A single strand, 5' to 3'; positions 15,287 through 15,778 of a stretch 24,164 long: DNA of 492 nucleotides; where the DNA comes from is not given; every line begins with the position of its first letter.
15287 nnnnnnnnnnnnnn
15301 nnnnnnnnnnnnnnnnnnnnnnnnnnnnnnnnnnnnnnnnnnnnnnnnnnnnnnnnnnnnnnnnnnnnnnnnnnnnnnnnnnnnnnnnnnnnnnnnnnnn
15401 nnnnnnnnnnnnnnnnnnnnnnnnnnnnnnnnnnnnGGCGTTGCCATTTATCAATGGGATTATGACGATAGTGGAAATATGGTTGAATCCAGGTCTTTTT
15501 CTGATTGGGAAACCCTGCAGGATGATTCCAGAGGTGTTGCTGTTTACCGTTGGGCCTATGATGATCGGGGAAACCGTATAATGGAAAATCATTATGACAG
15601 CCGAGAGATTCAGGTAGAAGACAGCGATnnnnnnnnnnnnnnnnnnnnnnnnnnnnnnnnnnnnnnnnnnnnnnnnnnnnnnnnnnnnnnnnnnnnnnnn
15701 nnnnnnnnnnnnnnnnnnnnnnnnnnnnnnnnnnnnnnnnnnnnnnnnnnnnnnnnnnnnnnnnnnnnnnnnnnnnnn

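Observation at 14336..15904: Secreted protein built almost entirely of ~14 tandem 33-residue '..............' repeats (YD/Rhs-like but longer period, no toxin domain)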

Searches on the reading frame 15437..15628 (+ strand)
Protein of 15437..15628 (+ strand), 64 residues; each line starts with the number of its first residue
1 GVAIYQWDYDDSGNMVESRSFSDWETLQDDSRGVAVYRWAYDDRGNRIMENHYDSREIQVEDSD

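Call 31: search_protein_representatives(alignment_id=A1)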
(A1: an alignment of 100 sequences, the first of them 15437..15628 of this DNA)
Query: 100 sequences, 64 profile positions. Proteins with E-value up to 0.001 (for the whole library): 22016; up to 1e-10: 7639; up to 1e-30: 2910. The best 150 are listed.
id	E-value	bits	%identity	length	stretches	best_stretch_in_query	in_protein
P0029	0.0e+00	1249.8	-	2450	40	1-64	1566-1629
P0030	0.0e+00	1118.5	-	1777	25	1-64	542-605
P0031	0.0e+00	1105.3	-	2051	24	1-63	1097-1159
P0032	0.0e+00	1102.9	-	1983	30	1-61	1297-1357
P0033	0.0e+00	1086.9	-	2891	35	2-62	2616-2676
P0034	0.0e+00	1078.5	-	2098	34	1-59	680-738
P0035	0.0e+00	1051.3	-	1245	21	1-60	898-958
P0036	0.0e+00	1013.7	-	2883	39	2-63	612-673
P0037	0.0e+00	999.6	-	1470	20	1-63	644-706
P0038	6.6e-283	929.2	-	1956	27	1-62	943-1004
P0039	7.2e-282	925.8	-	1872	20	1-62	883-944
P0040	3.1e-279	917.4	-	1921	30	2-60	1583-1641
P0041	1.8e-278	915.0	-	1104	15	1-63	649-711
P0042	4.3e-277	910.5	-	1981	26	3-60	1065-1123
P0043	5.2e-274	900.7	-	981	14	1-64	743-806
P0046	1.0e-266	877.3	-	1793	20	1-63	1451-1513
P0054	1.6e-247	815.8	-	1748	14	1-64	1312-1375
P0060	1.5e-240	793.5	-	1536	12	2-63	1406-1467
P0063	1.4e-235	777.6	-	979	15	1-64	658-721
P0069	5.7e-231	762.8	-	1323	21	1-63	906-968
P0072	2.7e-229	757.4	-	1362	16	1-64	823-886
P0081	7.4e-219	724.0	-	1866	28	1-64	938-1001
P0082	8.0e-219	723.9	-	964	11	1-63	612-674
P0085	4.3e-217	718.3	-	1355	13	1-62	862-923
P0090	6.2e-213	705.0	-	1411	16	1-63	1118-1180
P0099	4.1e-210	696.0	-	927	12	1-63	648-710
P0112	1.5e-205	681.4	-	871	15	6-62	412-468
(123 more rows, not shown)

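Call 32: search_protein_families(library=pfam, proteins=[P0030, P0035, P0041, P0043, P0063, P0082, P0099, P0112], max_evalue=0.001)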
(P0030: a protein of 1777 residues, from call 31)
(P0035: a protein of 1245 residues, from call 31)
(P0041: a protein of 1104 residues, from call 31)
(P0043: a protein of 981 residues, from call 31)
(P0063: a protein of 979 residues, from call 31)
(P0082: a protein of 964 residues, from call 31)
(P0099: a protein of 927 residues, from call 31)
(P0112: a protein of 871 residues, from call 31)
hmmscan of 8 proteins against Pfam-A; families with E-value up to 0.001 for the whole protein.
P0030 (1777 aa): 5 families
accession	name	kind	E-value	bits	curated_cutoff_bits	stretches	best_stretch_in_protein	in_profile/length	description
PF05593.20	RHS_repeat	-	3.5e-12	46.8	22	0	542-561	15-33/38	RHS Repeat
PF13676.11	TIR_2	-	6.4e-11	43.2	28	1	22-134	2-95/122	TIR domain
PF10490.14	CENP-F_C_Rb_bdg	-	3e-05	23.8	21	0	626-642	10-26/47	Rb-binding domain of kinetochore protein Cenp-F/LEK1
PF13449.12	Phytase-like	-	9.6e-05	22.8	27.6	0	1335-1519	51-225/284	Esterase-like activity of phytase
PF11178.13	DUF2963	-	0.00042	20.1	22.6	0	869-887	13-32/52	Protein of unknown function (DUF2963)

P0035 (1245 aa): 4 families
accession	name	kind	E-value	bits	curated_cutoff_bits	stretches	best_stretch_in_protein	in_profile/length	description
PF05593.20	RHS_repeat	-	1.2e-13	51.5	22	0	541-554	20-33/38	RHS Repeat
PF13676.11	TIR_2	-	3.1e-13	50.7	28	1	13-139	2-107/122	TIR domain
PF08937.16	ThsB_TIR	-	1.1e-07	32.6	21.2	1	52-112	39-91/100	Thoeris protein ThsB, TIR-like domain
PF01582.25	TIR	-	2.1e-05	24.8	21.3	1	53-121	31-99/179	TIR domain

P0041 (1104 aa): 7 families
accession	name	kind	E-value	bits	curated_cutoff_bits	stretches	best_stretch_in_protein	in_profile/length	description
PF13676.11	TIR_2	-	8.5e-12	46.1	28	1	13-119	2-93/122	TIR domain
PF08937.16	ThsB_TIR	-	6.3e-08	33.4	21.2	1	58-118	40-97/100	Thoeris protein ThsB, TIR-like domain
PF11178.13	DUF2963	-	1e-07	31.7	22.6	0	588-610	9-32/52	Protein of unknown function (DUF2963)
PF01582.25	TIR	-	1.5e-06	28.5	21.3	1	53-123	31-101/179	TIR domain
PF13181.12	TPR_8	-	4.4e-05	23.8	25.7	0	988-1019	2-33/34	Tetratricopeptide repeat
PF00565.23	SNase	-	0.00054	20.8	21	0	461-499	42-82/107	Staphylococcal nuclease homologue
PF05593.20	RHS_repeat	-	0.00084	20.1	22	0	593-633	1-30/38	RHS Repeat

P0043 (981 aa): 4 families
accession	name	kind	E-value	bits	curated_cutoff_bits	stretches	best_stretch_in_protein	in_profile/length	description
PF13676.11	TIR_2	-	1.2e-13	52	28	1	16-128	2-98/122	TIR domain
PF05593.20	RHS_repeat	-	1.5e-10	41.6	22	0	618-631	16-30/38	RHS Repeat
PF08937.16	ThsB_TIR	-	0.0006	20.6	21.2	0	16-127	1-98/100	Thoeris protein ThsB, TIR-like domain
PF19527.4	DUF6055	-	0.00075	19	27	0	842-896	275-329/417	Family of unknown function (DUF6055)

P0063 (979 aa): 2 families
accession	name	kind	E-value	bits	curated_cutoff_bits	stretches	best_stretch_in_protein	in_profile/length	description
PF13676.11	TIR_2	-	3.9e-10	40.7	28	1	11-114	2-93/122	TIR domain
PF08937.16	ThsB_TIR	-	2.6e-06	28.2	21.2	1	11-102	1-87/100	Thoeris protein ThsB, TIR-like domain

P0082 (964 aa): 1 family
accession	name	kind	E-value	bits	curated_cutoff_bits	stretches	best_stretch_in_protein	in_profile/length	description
PF13676.11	TIR_2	-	3.1e-09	37.8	28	1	35-141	2-94/122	TIR domain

P0099 (927 aa): 4 families
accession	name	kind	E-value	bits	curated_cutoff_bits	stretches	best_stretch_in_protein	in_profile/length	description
PF13676.11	TIR_2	-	1.4e-15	58.3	28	1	11-122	2-97/122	TIR domain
PF05593.20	RHS_repeat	-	5.1e-09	36.7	22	0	741-763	12-33/38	RHS Repeat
PF08937.16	ThsB_TIR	-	1.2e-06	29.2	21.2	1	11-110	1-91/100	Thoeris protein ThsB, TIR-like domain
PF17820.7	PDZ_6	-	2.3e-05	24.5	27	1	811-834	1-24/54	PDZ domain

P0112 (871 aa): 2 families
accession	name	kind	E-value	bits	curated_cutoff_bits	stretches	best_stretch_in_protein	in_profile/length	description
PF07411.17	DUF1508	-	1.7e-08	34.7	22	0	554-572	8-26/48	Domain of unknown function (DUF1508)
PF05593.20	RHS_repeat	-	0.00012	22.8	22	0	271-294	10-31/38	RHS Repeat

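Call 40: find_encoding_contigs(protein=P0043, max_places=3, flank=6000)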
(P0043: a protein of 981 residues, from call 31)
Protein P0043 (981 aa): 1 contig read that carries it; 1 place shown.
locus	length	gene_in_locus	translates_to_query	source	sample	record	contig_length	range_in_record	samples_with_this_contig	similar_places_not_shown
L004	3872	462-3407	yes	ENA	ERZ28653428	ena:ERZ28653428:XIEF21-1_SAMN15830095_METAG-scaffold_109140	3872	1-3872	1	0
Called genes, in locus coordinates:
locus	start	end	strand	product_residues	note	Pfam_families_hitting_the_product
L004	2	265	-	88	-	?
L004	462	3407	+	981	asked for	PF13676:TIR_2, PF27244:GtfB_M (faint), PF05593:RHS_repeat (faint)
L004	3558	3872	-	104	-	?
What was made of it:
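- Tried and rejected: It turned out to be a faint GtfB_M hit and was ignored (call 40).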

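Call 48: search_solved_structures(query=A1, max_evalue=10, show_alignments=3)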
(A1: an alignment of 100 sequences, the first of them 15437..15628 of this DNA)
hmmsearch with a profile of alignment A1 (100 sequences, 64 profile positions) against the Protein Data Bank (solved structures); distinct sequences matched with E-value up to 10: 26.
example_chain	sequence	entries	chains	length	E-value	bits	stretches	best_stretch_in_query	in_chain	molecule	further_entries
8h8a_A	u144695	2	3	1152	2.5e-10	43.2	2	2-49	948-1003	Putative Rhs-family protein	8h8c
8h8b_A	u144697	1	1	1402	1.7e-09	40.6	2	2-49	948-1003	Putative Rhs-family protein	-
7q97_A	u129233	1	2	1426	3.7e-06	29.8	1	6-59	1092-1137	Rhs family protein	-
8uxt_A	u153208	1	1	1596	0.0001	25.2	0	5-50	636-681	Tse15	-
8uy4_A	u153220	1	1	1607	0.00011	25.1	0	5-50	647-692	Tse15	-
8qja_A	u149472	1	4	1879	0.00025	24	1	34-51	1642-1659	Putative type VI secretion system YD repeat-containing Rhs element Vgr protein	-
7fh6_A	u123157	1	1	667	0.027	17.5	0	5-23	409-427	CylK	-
7fh7_A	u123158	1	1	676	0.028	17.4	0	5-23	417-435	CylK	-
7ron_A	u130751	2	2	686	0.031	17.3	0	5-23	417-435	CylK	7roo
9pt5_A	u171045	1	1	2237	0.037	17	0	30-51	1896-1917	Teneurin-like protein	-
7fh8_A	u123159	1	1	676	0.039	16.9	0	5-23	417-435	CylK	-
8qjd_A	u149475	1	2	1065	0.06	16.3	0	21-52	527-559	Salmonella bongori Rhs core domain (residues 360-1420)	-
8qjb_A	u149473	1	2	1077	0.064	16.3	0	21-52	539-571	T6SS-associated Rhs core domain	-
6dtk_A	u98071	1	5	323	0.09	15.8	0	17-37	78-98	Superoxide dismutase C111S/D83S-C111S HETERODIMER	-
8cp6_B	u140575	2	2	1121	0.095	15.7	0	21-49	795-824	Toxin protein Tse5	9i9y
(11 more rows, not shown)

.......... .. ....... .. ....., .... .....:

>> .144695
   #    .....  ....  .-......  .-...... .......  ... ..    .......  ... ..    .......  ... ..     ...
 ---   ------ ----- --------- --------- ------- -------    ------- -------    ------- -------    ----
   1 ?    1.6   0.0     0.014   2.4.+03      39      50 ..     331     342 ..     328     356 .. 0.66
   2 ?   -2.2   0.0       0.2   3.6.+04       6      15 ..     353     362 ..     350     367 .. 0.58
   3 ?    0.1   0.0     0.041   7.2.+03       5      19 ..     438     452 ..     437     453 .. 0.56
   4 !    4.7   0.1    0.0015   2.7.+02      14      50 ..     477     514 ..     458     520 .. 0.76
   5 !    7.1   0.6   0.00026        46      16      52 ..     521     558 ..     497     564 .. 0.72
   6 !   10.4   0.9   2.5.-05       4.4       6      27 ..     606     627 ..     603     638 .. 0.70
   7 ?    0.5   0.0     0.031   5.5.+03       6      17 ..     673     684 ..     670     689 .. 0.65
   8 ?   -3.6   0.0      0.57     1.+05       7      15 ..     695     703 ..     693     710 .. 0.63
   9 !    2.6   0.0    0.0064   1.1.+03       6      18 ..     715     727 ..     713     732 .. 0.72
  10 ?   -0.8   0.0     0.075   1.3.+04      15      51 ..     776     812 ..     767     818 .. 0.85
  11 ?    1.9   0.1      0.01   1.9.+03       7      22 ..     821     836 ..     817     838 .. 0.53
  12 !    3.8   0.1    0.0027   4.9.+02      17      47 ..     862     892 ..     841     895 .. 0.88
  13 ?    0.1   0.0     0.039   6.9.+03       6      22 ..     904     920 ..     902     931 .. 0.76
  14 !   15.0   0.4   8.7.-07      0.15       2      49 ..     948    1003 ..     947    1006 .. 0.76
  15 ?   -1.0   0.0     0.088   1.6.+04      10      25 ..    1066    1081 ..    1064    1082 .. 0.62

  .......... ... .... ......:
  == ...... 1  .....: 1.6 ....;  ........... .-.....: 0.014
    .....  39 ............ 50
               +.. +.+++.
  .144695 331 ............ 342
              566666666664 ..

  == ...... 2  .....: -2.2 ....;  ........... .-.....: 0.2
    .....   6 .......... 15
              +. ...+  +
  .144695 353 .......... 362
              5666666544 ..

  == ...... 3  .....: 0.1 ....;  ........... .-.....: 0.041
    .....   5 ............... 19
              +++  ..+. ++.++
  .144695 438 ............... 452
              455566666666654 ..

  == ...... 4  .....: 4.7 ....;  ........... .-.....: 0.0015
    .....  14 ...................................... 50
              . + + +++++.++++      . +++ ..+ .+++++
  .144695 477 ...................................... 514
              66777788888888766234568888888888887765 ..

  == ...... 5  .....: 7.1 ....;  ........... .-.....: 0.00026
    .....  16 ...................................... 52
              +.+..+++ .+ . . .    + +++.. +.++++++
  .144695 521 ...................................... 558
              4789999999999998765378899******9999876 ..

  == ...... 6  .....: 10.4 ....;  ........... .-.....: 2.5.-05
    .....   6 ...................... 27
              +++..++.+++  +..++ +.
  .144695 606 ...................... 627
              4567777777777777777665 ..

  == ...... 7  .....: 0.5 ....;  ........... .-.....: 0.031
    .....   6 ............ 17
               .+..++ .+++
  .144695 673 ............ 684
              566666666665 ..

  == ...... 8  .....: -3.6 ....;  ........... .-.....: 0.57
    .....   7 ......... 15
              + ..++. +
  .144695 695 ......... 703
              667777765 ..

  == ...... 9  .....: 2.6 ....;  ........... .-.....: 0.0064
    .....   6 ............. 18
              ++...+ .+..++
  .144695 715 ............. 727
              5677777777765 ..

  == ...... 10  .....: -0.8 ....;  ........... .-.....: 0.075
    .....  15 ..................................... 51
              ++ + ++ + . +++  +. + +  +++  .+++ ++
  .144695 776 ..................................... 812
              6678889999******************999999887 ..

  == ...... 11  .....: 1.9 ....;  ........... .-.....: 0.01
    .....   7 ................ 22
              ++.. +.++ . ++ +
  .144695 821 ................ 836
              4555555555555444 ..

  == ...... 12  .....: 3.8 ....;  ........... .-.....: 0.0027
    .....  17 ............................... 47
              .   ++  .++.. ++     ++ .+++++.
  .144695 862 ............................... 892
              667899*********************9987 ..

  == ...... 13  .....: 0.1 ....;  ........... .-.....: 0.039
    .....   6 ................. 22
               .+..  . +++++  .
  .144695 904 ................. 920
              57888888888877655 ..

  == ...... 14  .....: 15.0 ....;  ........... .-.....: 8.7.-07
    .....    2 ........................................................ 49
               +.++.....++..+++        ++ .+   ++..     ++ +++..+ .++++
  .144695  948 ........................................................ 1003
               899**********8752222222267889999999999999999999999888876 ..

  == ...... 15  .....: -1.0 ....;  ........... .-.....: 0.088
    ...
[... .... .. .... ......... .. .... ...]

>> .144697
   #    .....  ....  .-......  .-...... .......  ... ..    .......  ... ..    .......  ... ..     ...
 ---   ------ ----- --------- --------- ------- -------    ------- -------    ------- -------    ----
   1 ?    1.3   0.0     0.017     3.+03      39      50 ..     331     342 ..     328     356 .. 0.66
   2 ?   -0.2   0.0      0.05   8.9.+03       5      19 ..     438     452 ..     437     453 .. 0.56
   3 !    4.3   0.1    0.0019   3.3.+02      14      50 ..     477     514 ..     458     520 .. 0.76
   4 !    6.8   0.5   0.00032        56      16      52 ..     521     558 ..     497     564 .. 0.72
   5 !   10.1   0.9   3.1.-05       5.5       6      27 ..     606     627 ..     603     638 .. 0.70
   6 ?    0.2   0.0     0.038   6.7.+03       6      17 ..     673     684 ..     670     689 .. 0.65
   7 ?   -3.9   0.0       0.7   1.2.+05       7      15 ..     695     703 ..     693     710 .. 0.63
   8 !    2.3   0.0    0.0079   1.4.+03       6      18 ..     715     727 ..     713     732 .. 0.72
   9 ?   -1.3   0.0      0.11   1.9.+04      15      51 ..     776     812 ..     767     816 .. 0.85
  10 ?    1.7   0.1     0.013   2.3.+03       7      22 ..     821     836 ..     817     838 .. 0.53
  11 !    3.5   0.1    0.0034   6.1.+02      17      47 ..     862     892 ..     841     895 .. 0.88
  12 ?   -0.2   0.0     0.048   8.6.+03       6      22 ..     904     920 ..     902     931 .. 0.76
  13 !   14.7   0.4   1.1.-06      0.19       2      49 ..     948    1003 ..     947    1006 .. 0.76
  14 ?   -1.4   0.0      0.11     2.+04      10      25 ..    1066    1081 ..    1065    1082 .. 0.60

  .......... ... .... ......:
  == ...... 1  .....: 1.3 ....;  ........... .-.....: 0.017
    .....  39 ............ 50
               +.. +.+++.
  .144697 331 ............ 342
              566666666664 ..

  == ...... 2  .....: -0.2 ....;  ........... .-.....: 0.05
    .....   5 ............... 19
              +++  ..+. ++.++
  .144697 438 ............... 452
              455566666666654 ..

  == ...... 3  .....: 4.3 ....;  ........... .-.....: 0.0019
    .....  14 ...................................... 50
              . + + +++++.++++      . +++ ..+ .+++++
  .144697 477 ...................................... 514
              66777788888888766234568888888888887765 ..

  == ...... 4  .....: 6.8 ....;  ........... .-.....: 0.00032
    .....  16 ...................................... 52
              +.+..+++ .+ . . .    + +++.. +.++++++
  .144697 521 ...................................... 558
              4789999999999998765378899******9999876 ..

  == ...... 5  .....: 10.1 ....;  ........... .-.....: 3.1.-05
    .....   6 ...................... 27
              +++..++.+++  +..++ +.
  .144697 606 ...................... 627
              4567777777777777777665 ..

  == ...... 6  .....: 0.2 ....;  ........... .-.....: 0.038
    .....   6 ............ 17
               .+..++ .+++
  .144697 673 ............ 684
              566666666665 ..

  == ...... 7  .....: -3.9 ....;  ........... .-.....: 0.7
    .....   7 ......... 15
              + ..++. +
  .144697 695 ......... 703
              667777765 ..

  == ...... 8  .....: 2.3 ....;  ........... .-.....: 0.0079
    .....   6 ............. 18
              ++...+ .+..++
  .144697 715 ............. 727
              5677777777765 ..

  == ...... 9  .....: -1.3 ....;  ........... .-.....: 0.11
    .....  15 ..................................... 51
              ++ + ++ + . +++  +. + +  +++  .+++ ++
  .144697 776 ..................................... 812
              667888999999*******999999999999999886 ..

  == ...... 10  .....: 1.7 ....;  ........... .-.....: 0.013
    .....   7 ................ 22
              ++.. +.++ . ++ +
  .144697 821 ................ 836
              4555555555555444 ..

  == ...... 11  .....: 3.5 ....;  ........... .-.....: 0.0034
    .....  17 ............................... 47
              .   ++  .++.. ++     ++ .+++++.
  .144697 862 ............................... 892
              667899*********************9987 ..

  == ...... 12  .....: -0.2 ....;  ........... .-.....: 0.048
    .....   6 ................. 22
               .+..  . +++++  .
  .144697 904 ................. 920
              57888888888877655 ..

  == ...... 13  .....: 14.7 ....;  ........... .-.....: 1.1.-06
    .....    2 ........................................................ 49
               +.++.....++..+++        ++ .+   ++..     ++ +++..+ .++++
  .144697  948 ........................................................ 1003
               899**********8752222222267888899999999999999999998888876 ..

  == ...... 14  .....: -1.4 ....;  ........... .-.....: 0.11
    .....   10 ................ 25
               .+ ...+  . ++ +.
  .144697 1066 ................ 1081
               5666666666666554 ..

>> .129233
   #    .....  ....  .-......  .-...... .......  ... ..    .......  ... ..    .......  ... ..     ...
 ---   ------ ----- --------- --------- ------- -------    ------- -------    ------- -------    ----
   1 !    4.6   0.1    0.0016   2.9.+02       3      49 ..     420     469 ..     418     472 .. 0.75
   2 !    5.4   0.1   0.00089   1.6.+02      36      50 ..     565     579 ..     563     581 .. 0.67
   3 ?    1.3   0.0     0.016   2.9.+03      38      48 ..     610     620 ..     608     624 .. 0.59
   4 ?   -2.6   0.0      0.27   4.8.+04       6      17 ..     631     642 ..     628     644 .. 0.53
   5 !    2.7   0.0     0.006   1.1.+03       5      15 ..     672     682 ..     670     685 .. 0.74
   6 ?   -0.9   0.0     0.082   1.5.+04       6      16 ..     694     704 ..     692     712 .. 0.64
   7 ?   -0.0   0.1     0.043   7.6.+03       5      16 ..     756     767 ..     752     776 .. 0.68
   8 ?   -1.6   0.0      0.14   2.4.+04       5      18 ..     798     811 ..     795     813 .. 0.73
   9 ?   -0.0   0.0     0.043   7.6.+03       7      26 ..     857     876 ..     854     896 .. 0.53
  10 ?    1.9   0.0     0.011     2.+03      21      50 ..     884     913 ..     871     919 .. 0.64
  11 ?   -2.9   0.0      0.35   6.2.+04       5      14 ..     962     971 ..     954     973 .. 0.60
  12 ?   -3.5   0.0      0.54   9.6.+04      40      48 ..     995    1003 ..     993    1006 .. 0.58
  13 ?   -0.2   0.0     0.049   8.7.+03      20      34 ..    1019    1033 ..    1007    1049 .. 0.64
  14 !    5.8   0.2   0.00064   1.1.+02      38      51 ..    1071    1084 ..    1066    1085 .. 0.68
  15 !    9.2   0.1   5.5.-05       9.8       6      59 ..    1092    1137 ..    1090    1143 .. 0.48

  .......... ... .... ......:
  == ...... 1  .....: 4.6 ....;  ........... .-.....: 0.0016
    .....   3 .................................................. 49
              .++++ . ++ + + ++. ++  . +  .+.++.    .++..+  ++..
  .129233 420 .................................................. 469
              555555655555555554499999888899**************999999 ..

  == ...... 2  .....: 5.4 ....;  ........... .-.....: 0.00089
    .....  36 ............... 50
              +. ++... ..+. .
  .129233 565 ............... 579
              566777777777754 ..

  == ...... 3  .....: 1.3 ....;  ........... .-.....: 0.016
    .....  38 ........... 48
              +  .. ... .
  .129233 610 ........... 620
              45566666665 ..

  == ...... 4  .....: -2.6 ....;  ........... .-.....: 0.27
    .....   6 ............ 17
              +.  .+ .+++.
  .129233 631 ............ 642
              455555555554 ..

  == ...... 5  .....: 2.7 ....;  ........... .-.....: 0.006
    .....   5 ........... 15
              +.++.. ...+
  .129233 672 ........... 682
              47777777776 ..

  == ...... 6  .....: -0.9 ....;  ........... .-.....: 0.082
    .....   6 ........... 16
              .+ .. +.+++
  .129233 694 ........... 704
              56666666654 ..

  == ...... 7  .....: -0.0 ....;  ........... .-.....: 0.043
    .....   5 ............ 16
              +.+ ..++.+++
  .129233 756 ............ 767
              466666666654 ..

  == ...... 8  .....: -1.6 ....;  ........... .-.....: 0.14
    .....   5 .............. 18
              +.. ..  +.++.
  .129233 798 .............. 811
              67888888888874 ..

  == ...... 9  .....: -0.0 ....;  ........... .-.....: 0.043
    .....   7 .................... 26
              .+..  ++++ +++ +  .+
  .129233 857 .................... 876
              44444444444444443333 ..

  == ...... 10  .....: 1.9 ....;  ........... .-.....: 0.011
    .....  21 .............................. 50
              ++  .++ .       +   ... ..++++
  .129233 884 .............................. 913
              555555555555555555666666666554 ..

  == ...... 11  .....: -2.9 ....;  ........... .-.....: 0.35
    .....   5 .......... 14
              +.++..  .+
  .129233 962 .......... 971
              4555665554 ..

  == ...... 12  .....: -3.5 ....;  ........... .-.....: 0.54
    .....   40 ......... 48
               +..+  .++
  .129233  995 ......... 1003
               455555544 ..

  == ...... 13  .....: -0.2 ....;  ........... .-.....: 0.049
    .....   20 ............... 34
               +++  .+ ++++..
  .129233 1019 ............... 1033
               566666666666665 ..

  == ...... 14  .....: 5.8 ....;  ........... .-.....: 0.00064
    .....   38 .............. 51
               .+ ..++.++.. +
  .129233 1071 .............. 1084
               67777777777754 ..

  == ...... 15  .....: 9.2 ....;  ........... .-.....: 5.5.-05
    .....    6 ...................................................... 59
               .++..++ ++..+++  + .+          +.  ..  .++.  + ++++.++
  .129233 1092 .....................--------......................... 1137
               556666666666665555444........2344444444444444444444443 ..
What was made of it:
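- The A1 profile hits solved Rhs proteins first: 8h8a at 2.5e-10, 7q97 at 3.7e-6, Tse15 at 1e-4 (call 48).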
